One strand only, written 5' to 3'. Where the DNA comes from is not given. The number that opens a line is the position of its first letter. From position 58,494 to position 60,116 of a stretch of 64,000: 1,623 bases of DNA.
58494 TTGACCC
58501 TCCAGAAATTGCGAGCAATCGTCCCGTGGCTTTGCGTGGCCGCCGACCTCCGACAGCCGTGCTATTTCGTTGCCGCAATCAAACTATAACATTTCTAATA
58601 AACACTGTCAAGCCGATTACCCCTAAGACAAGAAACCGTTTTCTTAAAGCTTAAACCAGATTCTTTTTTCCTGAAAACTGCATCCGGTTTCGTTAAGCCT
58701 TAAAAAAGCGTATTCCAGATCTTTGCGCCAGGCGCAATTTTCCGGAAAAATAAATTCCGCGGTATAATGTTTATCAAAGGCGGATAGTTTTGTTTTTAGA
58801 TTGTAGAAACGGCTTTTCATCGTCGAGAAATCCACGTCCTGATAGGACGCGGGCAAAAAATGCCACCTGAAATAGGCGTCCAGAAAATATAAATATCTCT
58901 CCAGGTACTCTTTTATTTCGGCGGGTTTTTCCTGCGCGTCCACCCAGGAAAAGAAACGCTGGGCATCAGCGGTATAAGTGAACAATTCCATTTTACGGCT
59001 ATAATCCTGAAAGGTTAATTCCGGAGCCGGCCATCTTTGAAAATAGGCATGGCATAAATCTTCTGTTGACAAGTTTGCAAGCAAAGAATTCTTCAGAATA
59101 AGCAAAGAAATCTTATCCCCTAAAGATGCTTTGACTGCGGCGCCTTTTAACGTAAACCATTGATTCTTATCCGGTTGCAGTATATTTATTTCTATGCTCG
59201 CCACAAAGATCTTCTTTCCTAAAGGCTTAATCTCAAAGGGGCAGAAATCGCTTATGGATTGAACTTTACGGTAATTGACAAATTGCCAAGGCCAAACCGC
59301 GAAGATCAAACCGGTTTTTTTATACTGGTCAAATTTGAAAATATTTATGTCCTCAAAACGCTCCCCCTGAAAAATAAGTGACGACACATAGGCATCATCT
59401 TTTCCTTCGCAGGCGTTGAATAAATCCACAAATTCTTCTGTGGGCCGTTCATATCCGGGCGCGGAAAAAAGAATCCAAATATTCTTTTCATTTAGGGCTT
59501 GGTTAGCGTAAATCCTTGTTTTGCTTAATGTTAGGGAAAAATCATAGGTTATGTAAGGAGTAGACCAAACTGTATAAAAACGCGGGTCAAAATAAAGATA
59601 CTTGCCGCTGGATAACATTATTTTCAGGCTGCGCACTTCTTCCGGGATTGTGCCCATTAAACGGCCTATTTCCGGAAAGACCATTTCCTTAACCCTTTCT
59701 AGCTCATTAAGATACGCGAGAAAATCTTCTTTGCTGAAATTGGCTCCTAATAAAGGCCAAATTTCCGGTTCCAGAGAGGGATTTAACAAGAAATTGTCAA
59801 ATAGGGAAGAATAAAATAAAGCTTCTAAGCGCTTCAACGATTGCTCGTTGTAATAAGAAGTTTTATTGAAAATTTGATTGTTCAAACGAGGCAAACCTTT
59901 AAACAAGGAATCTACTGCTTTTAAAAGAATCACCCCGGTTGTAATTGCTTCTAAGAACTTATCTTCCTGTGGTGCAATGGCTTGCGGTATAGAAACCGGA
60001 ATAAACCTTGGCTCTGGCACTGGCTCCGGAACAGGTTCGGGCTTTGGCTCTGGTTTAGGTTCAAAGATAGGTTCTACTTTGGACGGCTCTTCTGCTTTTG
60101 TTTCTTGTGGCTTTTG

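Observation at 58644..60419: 591-aa HTH protein with AT-hook-like patch and (EPKP)n linker is the candidate master regulator, with transposase as the alternative reading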

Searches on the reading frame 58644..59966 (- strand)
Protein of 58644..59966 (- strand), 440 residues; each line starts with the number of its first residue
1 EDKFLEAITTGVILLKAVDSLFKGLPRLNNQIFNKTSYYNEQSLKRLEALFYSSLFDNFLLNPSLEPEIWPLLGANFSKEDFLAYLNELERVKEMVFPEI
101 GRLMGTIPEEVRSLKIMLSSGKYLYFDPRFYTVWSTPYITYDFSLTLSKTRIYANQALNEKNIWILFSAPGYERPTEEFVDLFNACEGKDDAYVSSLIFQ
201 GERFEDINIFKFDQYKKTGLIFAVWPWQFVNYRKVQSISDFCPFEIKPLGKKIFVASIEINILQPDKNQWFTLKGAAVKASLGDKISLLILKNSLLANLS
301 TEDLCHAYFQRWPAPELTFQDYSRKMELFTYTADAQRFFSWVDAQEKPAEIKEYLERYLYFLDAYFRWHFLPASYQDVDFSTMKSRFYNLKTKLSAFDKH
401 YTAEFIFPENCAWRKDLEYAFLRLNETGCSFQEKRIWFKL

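Call 54: predict_structure(alignment_id=A2)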
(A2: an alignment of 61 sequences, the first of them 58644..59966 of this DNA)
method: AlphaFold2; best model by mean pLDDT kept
length: 440 residues; sequences in the alignment: 61
mean_pLDDT: 90.8   pTM: 0.90
mean pLDDT of the five models: 90.8, 89.3, 89.2, 89.1, 88.8
residues with pLDDT >= 90: 316; 70-90: 111; 50-70: 11; < 50: 2
segments of 3 or more residues with pLDDT < 50: none
pLDDT, mean of each block of 10 residues (from residue 1): 75 96 90 80 91 88 87 92 91 84 79 95 94 90 89 85 92 94 93 94 93 87 97 98 95 98 93 97 98 96 97 94 89 71 72 90 94 94 96 93 94 94 94 93
secondary structure, 60 per line:
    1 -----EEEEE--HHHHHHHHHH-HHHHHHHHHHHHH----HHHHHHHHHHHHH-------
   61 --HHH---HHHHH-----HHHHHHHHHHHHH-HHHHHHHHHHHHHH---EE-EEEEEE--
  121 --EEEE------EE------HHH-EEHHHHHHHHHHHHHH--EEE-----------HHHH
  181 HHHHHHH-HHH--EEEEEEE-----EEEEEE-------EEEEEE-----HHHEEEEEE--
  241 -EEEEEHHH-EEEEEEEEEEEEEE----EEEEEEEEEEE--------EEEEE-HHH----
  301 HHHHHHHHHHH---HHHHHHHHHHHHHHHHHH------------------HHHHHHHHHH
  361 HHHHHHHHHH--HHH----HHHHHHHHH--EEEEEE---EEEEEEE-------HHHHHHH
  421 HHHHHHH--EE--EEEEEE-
elements in order: E6-10 H13-22 H24-36 H41-53 H69-73 H79-91 H93-106 E113-118 E123-126 H147-160 E163-165 H177-187 E194-200 E206-211 E219-224 E233-238 E242-246 E251-264 E269-279 E288-292 H301-311 H315-332 H351-370 H380-388 E391-396 E400-406 H414-427 E434-439

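Call 57: fold_search(model_id=the predicted structure, library=pdb)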
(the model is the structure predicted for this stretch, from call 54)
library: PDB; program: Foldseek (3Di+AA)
matches with E <= 10: 805; with E <= 0.001: 0
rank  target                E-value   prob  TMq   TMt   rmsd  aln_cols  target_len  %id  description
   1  1muh_A                1.7e-02  0.35  0.23  0.22  15.7       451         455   10  CRYSTAL STRUCTURE OF TN5 TRANSPOSASE COMPLEXED WITH TRANSPOSON END DNA (released 2002-09-27)
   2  3ecp_A                2.1e-02  0.30  0.21  0.21  15.9       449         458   10  Crystal Structure Of Tn5 Transposase Complexed With 5' Phosphorylated Transposon End DNA (released 2008-10-21)
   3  1mm8_A                2.1e-02  0.25  0.20  0.19  16.0       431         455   10  Crystal structure of Tn5 Transposase complexed with ME DNA (released 2002-12-13)
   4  1ozb_A                3.2e-02  0.14  0.08  0.17  21.6       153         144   12  Crystal Structure of SecB complexed with SecA C-terminus (released 2003-10-14)
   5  4dm0_A                3.4e-02  0.23  0.22  0.21  16.1       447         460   11  TN5 transposase: 20MER OUTSIDE END 2 MN complex (released 2012-02-22)
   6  1mus_A                4.8e-02  0.25  0.23  0.22  15.6       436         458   10  crystal structure of Tn5 transposase complexed with resolved outside end DNA (released 2002-09-27)
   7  1ozb_F                4.8e-02  0.12  0.08  0.18  21.5       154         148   12  Crystal Structure of SecB complexed with SecA C-terminus (released 2003-10-14)
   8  1fx3_B                9.5e-02  0.11  0.08  0.18  21.4       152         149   11  CRYSTAL STRUCTURE OF H. INFLUENZAE SECB (released 2000-12-06)
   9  5yfg_MODEL_1_A        1.3e-01  0.38  0.10  0.20   5.9        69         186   16  SOLUTION STRUCTURE OF HUMAN MOG1 (released 2017-11-01)
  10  6g63_G                1.5e-01  0.03  0.08  0.07  22.4       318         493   10  RNase E in complex with sRNA RrpA (released 2018-10-03)
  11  8rjw_F                1.8e-01  0.12  0.09  0.18  17.0       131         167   13  Human RAD52 open ring - ssDNA complex (released 2024-04-24)
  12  5woe_MODEL_1_A        2.2e-01  0.23  0.10  0.28  18.3       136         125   10  Solution structure of the sorting nexin 25 phox-homology domain (released 2018-08-08)
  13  1ozb_B                2.5e-01  0.08  0.08  0.19  21.3       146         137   10  Crystal Structure of SecB complexed with SecA C-terminus (released 2003-10-14)
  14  1b7e                  2.8e-01  0.15  0.21  0.23  13.5       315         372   11  TRANSPOSASE INHIBITOR (released 1999-04-21)
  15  4j9a_A                3.0e-01  0.35  0.11  0.31   5.3        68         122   15  Engineered Digoxigenin binder DIG10.3 (released 2013-06-26)
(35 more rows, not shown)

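Call 78: fold_search(model_id=the predicted structure, library=viral)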
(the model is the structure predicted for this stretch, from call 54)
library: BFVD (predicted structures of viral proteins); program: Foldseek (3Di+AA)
matches with E <= 10: 1075; with E <= 0.001: 0
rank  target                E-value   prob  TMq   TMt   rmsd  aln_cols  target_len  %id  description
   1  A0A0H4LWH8            1.7e-02  0.06  0.08  0.08  23.2       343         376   10  Uncharacterized protein (Fragment) [Lutzomyia reovirus 2]
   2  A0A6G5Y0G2            3.1e-02  0.08  0.07  0.09  16.9       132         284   12  (no name in the UniProt tables at hand)
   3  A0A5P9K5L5            4.2e-02  0.41  0.14  0.23   7.9       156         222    9  PV1 [European wheat striate mosaic virus]
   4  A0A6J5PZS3            4.2e-02  0.10  0.08  0.15  17.3       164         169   10  Essential recombination function protein [uncultured Caudovirales phage]
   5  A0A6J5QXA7            5.0e-02  0.08  0.11  0.11  26.4       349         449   12  Portal protein [uncultured Caudovirales phage]
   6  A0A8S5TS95            5.3e-02  0.35  0.11  0.18  12.7       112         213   13  DNA repair protein [Siphoviridae sp. cttG313]
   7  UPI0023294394         5.9e-02  0.10  0.08  0.13  25.0       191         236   10  (no name look-up for this kind of identifier)
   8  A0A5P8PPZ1            6.6e-02  0.85  0.13  0.33   6.6       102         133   15  (no name in the UniProt tables at hand)
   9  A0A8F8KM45            6.6e-02  0.35  0.11  0.21  18.0       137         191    5  Uncharacterized protein [Clandestinovirus]
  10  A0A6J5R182            7.0e-02  0.11  0.08  0.14  23.5       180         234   15  Uncharacterized protein [uncultured Caudovirales phage]
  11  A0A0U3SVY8            7.0e-02  0.09  0.08  0.04  17.6       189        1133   13  B spike [Diaphorina citri reovirus]
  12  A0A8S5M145            7.4e-02  0.10  0.09  0.15  17.2       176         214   13  ERF superfamily protein [Siphoviridae sp. ctLAw30]
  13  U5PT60                7.9e-02  0.47  0.09  0.14   6.6        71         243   18  Uncharacterized protein [Clavibacter phage CN1A]
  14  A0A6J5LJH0            7.9e-02  0.28  0.08  0.15  13.3        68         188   13  Uncharacterized protein [uncultured Caudovirales phage]
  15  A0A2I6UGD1            7.9e-02  0.28  0.11  0.17  11.5       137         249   11  DNA single-strand annealing protein [Salinibacter phage M8CC-19]
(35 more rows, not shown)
